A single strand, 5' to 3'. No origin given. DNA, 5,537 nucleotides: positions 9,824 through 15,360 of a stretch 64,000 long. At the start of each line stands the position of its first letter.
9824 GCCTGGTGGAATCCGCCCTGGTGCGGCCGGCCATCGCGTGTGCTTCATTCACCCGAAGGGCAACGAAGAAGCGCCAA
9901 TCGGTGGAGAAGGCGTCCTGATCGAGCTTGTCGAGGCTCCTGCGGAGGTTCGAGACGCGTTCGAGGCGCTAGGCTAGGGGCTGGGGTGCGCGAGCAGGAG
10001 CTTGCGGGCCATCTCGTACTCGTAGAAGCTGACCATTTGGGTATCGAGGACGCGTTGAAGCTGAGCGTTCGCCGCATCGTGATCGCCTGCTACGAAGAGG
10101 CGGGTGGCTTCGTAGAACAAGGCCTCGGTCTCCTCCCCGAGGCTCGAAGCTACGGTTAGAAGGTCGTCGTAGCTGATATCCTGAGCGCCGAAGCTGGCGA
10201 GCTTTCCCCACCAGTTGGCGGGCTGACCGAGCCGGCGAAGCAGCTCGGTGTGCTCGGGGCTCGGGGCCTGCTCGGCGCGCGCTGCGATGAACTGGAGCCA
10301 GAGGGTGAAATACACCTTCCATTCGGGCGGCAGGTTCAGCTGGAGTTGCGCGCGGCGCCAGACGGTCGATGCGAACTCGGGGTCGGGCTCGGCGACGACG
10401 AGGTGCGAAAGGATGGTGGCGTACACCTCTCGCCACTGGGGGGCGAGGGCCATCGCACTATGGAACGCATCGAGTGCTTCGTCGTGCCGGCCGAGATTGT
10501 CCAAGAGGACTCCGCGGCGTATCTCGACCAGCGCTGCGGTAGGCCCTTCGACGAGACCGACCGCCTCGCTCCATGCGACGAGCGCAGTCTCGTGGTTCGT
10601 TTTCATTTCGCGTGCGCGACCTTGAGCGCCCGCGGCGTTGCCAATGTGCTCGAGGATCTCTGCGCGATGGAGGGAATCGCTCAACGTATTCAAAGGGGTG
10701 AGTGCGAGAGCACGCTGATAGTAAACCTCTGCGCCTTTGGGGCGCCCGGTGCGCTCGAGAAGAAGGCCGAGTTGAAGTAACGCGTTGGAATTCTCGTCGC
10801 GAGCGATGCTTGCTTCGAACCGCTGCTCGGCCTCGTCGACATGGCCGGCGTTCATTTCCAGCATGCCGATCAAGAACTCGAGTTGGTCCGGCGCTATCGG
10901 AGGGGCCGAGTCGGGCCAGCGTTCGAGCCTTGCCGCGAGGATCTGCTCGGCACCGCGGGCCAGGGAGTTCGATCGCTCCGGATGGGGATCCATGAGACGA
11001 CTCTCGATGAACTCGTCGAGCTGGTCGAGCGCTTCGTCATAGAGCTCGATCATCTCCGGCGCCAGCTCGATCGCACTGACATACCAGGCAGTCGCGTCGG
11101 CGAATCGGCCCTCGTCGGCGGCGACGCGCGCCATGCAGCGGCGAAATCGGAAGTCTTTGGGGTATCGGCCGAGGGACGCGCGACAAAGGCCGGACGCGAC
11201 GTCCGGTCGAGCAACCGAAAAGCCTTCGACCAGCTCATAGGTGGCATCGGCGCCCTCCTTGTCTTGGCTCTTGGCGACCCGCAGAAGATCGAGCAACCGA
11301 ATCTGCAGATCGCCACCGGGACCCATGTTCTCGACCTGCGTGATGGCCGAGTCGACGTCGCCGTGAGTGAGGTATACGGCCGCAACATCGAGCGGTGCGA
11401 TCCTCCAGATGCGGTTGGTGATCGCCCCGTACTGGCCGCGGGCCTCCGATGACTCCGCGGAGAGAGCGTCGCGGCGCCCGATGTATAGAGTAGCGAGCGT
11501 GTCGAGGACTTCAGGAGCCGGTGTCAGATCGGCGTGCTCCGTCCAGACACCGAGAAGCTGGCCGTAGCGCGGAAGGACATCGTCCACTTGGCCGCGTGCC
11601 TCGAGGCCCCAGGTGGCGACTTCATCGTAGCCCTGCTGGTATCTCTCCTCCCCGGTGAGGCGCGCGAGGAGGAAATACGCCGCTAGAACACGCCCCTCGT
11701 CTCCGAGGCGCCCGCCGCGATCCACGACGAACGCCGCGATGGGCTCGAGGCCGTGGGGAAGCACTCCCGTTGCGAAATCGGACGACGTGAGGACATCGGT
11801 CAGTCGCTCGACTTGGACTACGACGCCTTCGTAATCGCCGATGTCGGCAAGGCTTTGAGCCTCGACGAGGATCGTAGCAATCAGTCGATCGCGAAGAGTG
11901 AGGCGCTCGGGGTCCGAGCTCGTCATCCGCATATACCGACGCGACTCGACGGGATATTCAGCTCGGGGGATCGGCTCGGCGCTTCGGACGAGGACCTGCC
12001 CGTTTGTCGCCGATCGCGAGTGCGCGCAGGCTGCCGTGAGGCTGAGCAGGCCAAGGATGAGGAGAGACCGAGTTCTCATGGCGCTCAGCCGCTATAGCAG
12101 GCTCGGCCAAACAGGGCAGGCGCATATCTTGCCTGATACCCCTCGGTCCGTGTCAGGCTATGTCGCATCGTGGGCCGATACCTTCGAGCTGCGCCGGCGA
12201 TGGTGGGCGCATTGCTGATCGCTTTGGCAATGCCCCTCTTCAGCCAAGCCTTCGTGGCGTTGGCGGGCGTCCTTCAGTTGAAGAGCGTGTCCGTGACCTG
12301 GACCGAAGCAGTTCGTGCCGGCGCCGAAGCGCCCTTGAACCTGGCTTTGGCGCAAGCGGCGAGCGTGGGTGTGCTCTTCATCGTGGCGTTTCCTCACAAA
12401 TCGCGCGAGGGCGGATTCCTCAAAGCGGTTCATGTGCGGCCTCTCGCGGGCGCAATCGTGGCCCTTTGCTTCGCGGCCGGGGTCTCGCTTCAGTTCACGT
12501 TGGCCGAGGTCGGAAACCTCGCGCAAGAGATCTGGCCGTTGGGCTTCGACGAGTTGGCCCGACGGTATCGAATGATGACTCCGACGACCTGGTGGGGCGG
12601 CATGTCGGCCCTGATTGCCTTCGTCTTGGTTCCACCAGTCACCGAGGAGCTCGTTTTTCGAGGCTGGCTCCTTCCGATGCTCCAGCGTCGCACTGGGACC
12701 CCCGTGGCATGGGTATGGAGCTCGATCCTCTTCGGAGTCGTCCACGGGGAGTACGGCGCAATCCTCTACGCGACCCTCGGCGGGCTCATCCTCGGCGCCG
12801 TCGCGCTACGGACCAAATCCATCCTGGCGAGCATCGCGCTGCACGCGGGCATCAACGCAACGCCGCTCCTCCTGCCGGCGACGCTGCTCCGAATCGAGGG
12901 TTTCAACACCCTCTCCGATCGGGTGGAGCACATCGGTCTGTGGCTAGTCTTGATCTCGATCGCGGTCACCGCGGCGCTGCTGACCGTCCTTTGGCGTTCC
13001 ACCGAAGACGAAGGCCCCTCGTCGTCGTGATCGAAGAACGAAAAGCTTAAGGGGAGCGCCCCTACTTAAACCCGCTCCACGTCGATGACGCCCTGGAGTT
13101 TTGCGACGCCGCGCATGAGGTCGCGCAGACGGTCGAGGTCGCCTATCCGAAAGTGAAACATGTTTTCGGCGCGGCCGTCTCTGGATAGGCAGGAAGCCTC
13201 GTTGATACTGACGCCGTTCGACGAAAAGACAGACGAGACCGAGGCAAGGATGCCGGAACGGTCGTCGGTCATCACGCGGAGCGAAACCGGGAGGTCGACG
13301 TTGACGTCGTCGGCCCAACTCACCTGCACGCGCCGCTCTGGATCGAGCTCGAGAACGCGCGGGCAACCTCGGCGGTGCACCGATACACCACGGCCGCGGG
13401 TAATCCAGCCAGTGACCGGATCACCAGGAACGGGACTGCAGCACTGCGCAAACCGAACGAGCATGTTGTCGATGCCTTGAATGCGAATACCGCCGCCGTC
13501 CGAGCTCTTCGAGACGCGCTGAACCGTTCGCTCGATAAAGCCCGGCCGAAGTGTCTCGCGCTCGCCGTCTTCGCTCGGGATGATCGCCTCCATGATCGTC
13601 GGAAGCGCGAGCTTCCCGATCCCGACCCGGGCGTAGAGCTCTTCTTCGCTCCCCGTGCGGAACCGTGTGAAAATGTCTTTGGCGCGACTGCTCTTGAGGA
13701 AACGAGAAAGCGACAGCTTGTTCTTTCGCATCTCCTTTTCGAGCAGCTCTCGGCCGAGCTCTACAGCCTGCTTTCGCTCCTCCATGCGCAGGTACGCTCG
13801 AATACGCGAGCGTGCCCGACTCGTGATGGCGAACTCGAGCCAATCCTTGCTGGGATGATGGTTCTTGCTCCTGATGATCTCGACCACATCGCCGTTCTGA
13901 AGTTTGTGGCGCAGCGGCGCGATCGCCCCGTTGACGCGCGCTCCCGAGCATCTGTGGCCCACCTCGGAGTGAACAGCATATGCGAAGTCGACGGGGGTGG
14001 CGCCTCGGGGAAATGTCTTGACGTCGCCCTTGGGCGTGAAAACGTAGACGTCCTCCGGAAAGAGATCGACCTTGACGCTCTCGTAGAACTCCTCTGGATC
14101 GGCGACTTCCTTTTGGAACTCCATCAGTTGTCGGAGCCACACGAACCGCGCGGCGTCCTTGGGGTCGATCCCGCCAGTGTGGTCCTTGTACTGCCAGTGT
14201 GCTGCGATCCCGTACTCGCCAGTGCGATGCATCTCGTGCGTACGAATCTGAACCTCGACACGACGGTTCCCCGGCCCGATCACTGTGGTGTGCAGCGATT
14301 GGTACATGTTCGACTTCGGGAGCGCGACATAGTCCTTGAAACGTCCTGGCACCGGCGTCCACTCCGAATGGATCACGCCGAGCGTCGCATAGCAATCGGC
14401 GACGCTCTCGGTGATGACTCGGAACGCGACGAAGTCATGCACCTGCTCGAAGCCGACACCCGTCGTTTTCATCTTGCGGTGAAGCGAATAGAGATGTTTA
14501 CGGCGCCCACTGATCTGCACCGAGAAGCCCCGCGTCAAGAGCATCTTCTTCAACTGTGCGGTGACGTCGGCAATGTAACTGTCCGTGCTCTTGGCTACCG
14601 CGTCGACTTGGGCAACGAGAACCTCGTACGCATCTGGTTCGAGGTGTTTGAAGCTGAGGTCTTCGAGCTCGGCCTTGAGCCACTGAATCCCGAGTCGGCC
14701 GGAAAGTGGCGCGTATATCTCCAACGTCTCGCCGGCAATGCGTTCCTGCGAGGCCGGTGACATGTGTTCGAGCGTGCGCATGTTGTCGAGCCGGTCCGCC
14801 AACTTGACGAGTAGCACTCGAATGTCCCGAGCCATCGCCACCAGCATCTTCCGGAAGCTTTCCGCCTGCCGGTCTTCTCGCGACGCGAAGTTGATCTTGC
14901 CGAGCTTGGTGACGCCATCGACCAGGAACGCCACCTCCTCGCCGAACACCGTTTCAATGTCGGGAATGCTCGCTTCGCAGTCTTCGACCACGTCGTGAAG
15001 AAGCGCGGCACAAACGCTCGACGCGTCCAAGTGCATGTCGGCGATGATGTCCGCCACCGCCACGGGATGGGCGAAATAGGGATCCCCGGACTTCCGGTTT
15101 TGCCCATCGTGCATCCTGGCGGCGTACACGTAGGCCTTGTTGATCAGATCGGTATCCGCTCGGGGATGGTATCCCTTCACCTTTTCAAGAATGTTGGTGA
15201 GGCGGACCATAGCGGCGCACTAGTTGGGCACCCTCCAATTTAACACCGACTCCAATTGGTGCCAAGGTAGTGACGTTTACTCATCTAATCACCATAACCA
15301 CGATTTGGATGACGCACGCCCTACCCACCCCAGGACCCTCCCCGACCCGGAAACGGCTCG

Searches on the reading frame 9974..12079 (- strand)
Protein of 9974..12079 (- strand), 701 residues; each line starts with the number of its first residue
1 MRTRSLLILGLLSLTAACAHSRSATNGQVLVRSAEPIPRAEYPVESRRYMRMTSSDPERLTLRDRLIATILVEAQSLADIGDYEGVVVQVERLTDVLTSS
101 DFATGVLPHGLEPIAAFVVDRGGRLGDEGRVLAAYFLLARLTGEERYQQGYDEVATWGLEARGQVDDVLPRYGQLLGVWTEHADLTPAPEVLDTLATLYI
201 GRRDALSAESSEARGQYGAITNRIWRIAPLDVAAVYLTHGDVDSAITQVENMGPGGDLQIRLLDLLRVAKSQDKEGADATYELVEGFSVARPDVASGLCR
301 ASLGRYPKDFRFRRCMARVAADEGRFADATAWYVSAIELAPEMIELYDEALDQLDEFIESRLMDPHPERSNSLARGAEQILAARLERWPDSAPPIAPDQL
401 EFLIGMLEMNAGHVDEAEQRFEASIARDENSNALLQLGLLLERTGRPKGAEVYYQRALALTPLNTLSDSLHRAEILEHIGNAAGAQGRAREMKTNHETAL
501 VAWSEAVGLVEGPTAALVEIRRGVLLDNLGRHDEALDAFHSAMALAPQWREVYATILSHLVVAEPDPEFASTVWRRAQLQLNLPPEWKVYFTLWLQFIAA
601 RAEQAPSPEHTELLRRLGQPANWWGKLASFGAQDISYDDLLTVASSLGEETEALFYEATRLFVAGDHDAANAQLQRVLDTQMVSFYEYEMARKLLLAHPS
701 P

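Call 21: search_protein_families(library=pfam, proteins=[window:9974-12079:-], max_evalue=0.001)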
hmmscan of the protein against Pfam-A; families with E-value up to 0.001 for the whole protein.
window:9974-12079:- (701 aa): 9 families
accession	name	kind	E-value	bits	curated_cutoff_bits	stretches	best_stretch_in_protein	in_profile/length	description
PF07719.23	TPR_2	-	2.5e-19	68.2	27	1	432-463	2-33/34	Tetratricopeptide repeat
PF00515.34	TPR_1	-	2.5e-13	49.6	27.8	0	520-548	5-33/34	Tetratricopeptide repeat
PF13432.12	TPR_16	-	1e-12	48.7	32.7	1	404-462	3-62/65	Tetratricopeptide repeat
PF13428.12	TPR_14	-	2.4e-12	46.7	23.5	0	432-464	2-34/44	Tetratricopeptide repeat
PF13181.12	TPR_8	-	5.3e-10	39.1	25.7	0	433-462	3-32/34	Tetratricopeptide repeat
PF13424.12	TPR_12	-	5.4e-09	36.6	30.1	1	473-547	3-76/77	Tetratricopeptide repeat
PF13176.12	TPR_7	-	1.3e-07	31.6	27.9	0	433-461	1-29/36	Tetratricopeptide repeat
PF13174.12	TPR_6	-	5.2e-06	27.2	26.3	0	433-458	2-27/33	Tetratricopeptide repeat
PF14559.12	TPR_19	-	3.9e-05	24.3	25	0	411-462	4-56/68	Tetratricopeptide repeat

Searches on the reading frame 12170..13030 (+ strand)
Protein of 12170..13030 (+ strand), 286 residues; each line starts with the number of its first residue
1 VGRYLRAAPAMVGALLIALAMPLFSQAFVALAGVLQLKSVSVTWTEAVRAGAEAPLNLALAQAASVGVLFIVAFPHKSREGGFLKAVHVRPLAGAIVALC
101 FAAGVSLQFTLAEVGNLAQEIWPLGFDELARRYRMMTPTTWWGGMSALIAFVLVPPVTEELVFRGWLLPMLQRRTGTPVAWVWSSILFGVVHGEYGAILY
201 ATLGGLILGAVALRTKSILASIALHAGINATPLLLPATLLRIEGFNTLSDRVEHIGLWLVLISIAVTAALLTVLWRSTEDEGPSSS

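Call 21: search_protein_families(library=pfam, proteins=[window:12170-13030:+], max_evalue=0.001)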
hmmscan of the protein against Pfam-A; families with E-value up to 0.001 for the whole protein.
window:12170-13030:+ (286 aa): 1 family
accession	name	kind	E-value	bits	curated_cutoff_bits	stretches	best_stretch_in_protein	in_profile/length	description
PF02517.21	Rce1-like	-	5.9e-23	81.4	22.4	1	145-230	5-92/93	Type II CAAX prenyl endopeptidase Rce1-like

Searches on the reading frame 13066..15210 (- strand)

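Call 9: search_protein_families(library=pfam, proteins=[window:13066-15210:-], max_evalue=0.001)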
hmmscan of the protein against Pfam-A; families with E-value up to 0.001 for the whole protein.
window:13066-15210:- (714 aa): 8 families
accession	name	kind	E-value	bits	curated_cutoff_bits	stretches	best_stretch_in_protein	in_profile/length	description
PF13328.12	HD_4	-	2.3e-51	174.1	27.2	1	26-175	1-155/156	HD domain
PF04607.23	RelA_SpoT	-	2.9e-40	137.5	27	1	235-344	1-111/113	Region found in RelA / SpoT proteins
PF02824.27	TGS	-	2.7e-24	85.4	22.2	1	388-446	1-59/60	TGS domain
PF19296.4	RelA_AH_RIS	-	8.5e-15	55.8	23.8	1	460-613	3-169/185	RelA/SpoT, AH and RIS domains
PF13291.12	ACT_4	-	1.7e-13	51.5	27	1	640-713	5-80/80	ACT domain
PF01966.28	HD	-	2.1e-10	41.3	22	1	45-144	1-116/116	HD domain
PF01842.31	ACT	-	1.5e-05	25.1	27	1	643-699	2-58/66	ACT domain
PF22629.2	ACT_AHAS_ss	-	0.00043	20.8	27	1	644-709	1-66/67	AHAS small subunit-like ACT domain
